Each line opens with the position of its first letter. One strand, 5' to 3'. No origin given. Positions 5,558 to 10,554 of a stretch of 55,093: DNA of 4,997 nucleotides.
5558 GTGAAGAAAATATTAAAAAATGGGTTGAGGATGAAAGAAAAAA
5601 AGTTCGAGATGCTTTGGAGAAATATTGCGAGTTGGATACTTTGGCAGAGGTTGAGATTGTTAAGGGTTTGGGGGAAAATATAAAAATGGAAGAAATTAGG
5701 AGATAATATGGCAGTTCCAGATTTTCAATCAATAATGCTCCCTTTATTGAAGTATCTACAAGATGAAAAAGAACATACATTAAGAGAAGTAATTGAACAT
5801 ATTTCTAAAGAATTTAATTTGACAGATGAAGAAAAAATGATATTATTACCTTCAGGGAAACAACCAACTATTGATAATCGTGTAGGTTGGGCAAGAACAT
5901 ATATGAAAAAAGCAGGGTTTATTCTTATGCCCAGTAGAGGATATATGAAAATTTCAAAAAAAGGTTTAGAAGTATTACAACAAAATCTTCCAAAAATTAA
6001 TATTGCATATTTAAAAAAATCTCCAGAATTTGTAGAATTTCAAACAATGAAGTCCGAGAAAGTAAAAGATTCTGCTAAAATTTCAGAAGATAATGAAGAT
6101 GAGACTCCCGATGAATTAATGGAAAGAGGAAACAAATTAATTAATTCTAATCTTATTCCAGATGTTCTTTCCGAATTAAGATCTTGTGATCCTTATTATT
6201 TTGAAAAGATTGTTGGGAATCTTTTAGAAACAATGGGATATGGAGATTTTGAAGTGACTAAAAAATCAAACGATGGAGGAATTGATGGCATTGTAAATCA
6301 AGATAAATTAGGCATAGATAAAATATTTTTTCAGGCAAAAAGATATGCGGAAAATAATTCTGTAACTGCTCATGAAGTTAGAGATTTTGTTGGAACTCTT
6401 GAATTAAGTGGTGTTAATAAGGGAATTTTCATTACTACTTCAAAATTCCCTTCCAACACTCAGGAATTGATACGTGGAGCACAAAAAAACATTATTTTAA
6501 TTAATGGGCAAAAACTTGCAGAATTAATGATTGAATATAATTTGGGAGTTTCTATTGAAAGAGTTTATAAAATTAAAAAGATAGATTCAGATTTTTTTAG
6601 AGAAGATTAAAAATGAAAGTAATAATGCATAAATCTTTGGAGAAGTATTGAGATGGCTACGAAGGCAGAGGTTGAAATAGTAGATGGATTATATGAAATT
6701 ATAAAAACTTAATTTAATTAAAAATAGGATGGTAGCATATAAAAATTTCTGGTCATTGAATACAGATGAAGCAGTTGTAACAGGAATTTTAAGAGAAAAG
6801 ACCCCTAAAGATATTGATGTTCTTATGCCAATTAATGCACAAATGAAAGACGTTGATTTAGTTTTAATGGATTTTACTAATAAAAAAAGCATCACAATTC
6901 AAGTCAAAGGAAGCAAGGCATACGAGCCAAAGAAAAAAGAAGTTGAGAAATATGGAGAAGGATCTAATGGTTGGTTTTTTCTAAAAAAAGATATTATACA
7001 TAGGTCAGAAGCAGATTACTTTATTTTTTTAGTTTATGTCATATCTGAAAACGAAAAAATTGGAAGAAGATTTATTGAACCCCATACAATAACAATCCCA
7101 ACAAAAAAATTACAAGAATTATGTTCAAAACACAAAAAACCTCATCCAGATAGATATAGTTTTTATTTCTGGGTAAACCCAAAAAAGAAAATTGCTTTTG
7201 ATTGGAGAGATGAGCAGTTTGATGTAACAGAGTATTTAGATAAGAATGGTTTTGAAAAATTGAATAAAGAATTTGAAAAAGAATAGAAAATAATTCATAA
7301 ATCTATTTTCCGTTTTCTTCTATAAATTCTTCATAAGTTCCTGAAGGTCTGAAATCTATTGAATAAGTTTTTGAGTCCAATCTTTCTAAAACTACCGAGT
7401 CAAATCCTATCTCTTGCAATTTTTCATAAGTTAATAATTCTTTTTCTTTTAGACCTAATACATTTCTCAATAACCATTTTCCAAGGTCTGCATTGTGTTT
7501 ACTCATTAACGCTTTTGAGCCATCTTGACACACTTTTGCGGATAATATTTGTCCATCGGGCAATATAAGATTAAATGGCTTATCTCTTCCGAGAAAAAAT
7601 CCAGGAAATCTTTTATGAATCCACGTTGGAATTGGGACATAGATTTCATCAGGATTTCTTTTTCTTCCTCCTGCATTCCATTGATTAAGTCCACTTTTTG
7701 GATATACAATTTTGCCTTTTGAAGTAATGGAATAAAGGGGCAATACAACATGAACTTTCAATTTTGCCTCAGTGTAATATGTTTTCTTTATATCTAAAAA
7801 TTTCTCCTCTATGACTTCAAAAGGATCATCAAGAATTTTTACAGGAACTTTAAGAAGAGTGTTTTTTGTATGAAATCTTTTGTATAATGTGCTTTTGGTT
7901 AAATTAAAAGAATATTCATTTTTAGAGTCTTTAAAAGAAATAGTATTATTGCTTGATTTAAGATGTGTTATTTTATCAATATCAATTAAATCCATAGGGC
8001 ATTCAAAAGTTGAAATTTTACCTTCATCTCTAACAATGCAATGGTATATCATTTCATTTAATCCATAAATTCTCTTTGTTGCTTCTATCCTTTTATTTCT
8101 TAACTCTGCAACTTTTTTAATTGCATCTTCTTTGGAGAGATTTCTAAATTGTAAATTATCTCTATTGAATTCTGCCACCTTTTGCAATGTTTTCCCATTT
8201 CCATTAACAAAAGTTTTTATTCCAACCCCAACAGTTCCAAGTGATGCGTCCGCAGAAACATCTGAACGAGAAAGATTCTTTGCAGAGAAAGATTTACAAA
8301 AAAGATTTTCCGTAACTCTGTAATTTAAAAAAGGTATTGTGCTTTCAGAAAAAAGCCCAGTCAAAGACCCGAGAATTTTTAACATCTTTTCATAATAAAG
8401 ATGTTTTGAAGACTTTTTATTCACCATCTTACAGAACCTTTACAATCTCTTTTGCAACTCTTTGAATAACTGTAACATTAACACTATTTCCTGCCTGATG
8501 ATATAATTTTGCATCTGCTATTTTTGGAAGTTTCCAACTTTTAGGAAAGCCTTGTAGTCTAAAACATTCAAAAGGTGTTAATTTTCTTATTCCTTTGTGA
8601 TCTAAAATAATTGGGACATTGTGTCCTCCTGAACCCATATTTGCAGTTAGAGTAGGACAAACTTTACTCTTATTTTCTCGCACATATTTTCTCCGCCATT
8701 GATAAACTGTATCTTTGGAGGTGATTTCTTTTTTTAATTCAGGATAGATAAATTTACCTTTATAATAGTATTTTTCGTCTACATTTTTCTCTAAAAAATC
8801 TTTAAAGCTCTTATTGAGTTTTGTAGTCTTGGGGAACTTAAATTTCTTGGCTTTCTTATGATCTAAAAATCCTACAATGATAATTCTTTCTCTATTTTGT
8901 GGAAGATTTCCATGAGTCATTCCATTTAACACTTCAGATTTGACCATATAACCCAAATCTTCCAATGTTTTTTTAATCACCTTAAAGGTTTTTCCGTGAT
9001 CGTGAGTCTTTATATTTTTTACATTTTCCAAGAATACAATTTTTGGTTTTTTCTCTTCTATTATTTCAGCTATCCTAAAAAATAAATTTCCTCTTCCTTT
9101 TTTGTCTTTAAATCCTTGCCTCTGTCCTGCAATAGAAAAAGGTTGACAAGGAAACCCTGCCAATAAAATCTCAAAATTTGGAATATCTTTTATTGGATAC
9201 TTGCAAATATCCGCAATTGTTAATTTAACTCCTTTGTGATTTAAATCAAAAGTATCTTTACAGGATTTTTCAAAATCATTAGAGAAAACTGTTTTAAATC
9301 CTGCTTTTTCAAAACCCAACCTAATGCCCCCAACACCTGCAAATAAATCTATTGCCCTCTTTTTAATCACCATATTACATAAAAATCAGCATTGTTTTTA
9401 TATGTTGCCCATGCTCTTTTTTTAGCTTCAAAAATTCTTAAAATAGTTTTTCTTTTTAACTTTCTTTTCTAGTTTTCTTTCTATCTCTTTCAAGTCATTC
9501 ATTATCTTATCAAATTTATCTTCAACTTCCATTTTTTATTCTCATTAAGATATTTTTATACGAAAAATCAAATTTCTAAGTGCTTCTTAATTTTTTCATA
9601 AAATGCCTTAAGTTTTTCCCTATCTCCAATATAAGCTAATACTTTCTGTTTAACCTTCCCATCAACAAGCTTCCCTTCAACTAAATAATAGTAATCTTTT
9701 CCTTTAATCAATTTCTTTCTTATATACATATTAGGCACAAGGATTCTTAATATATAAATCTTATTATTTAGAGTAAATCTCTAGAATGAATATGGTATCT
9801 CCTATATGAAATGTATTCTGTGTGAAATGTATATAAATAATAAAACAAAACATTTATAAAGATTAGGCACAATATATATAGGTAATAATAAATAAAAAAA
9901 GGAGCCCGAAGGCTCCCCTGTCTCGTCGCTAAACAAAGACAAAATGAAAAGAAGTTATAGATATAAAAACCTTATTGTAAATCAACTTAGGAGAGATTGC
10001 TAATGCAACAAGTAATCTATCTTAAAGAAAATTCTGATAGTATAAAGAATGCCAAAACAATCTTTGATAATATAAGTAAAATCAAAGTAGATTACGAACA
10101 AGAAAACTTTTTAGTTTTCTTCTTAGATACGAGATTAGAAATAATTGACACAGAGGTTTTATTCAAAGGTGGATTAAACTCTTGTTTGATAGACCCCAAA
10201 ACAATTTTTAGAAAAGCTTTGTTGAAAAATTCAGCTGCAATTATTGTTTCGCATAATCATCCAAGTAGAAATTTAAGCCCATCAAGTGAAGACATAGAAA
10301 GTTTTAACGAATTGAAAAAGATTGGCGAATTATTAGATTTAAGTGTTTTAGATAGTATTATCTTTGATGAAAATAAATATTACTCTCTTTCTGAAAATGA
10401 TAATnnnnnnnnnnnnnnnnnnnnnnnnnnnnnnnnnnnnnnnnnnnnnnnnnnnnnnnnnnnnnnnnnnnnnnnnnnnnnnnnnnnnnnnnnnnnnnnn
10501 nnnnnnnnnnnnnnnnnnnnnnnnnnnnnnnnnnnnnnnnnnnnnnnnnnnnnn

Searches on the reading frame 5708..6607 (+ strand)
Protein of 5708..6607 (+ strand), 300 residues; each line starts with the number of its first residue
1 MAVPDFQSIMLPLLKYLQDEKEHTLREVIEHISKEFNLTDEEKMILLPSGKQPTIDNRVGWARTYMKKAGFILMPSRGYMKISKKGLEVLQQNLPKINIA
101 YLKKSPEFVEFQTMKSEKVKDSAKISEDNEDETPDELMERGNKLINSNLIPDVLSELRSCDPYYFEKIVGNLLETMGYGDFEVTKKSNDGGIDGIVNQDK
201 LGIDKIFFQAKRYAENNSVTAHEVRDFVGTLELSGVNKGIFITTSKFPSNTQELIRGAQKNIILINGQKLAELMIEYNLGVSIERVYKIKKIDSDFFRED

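Call 82: search_protein_families(library=pfam, proteins=[window:5708-6607:+], max_evalue=0.00001)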
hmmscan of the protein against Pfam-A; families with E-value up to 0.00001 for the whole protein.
window:5708-6607:+ (300 aa): 4 families
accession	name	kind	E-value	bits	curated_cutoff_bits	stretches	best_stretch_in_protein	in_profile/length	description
PF04471.18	Mrr_cat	-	1.1e-34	119.4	21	1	157-274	1-115/115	Restriction endonuclease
PF14338.12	Mrr_N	-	1.4e-32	112.1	29.5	1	6-91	1-86/87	Mrr N-terminal domain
PF13156.12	Mrr_cat_2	-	1.6e-10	41.4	22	1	177-278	15-118/127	Restriction endonuclease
PF22722.2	NA-iREase1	-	1.9e-10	41.1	27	1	166-271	2-105/106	NACHT-associated inactive Restriction Endonuclease 1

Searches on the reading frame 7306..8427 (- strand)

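Call 82: search_protein_families(library=pfam, proteins=[window:7306-8427:-], max_evalue=0.00001)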
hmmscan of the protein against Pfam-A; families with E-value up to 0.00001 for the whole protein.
window:7306-8427:- (374 aa): 1 family
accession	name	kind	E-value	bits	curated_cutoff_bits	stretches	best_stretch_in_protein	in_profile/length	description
PF20731.2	RE_NgoFVII_C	-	2.6e-15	57.1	23.8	1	233-348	12-128/131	NgoFVII C-terminal B3-like DNA-binding domain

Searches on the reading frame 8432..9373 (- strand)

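Call 82: search_protein_families(library=pfam, proteins=[window:8432-9373:-], max_evalue=0.00001)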
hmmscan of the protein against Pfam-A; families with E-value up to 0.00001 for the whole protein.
window:8432-9373:- (314 aa): 1 family
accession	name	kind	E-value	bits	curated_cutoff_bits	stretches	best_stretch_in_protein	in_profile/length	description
PF00145.23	DNA_methylase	-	2.8e-89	300.2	22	1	6-312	2-324/324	C-5 cytosine-specific DNA methylase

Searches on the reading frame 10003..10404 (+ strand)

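Call 82: search_protein_families(library=pfam, proteins=[window:10003-10404:+], max_evalue=0.00001)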
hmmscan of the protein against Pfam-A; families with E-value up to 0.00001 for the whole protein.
window:10003-10404:+ (134 aa): 1 family
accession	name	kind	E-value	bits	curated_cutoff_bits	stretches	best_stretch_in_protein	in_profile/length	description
PF04002.20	RadC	-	1e-34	119.5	22.1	1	16-132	3-119/121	RadC-like JAB domain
